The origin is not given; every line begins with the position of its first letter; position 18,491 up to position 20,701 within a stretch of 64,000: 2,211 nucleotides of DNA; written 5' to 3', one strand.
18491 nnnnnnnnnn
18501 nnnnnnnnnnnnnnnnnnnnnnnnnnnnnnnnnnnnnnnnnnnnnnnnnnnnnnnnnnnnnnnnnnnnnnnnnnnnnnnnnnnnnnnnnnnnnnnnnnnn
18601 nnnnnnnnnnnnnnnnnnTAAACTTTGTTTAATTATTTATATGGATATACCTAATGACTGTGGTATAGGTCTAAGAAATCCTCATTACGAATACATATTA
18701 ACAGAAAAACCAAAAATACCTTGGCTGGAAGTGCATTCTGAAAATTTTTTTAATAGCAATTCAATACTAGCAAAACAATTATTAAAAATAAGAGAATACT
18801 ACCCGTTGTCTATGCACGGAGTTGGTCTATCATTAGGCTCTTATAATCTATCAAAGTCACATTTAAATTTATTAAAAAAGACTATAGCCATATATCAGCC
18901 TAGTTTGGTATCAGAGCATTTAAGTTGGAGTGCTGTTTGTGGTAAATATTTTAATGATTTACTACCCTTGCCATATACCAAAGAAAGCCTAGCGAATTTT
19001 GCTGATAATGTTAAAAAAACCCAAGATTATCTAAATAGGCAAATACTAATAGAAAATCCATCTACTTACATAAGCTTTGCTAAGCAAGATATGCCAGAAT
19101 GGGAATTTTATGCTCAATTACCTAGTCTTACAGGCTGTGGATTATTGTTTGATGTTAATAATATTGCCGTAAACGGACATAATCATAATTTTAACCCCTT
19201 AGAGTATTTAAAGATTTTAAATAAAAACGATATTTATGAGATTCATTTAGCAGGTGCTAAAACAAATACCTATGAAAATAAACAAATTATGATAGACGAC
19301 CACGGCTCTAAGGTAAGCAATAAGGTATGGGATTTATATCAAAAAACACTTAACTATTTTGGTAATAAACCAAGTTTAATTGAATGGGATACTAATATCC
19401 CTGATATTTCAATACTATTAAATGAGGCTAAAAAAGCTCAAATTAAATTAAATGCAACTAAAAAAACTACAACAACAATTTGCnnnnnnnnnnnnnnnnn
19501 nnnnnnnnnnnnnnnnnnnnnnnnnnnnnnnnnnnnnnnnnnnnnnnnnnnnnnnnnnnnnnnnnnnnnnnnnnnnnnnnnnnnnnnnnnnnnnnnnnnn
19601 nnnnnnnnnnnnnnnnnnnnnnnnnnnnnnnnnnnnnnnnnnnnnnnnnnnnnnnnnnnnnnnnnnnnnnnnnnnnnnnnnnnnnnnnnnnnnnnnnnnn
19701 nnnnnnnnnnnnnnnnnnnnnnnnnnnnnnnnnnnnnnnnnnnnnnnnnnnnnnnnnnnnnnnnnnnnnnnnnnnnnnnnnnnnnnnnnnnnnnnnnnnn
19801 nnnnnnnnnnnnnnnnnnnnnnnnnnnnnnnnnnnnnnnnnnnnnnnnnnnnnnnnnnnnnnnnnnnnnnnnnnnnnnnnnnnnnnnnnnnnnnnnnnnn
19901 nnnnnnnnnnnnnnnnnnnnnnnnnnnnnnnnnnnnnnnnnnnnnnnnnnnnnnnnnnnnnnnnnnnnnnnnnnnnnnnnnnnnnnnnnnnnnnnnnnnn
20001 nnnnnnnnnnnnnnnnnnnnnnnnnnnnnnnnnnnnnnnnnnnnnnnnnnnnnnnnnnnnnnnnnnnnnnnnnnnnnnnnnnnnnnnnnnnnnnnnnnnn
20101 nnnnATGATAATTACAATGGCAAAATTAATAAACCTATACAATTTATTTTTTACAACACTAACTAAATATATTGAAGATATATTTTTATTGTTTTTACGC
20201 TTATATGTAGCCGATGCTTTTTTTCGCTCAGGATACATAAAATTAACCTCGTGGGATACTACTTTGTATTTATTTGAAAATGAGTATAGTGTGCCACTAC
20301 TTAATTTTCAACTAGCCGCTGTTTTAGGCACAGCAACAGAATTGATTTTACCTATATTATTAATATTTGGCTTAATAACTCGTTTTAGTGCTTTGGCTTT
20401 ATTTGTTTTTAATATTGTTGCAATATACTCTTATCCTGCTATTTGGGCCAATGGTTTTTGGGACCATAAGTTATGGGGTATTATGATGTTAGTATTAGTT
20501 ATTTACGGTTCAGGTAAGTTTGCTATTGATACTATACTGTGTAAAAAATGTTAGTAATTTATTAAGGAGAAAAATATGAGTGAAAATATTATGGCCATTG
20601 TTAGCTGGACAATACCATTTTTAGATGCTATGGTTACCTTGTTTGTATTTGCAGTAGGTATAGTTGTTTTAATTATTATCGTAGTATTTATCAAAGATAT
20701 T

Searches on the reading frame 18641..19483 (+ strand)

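Call 94: search_protein_families(library=pfam, proteins=[window:18641-19483:+], max_evalue=0.001)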
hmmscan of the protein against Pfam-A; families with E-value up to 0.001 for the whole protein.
window:18641-19483:+ (281 aa): 1 family
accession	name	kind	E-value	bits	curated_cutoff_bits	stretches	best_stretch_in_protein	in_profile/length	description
PF05114.20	MbnB_TglH_ChrH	-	8e-95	317.5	25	1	7-267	2-259/263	RiPP precursor modification enzyme MbnB/TglH/ChrH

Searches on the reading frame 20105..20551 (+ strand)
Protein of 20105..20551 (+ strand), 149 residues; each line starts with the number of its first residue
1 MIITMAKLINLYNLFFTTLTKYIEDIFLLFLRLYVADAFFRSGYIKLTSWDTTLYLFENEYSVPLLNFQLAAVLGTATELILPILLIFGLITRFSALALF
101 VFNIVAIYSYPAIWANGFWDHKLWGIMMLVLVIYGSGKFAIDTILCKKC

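Call 94: search_protein_families(library=pfam, proteins=[window:20105-20551:+], max_evalue=0.001)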
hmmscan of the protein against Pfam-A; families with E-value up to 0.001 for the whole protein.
window:20105-20551:+ (149 aa): 2 families
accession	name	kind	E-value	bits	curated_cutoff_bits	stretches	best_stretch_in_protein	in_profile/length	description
PF07681.17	DoxX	-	3.5e-17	63.2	23.6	1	28-109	2-82/85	DoxX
PF04173.18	DoxD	-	3.1e-08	34.1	22.7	1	73-148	69-147/167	TQO small subunit DoxD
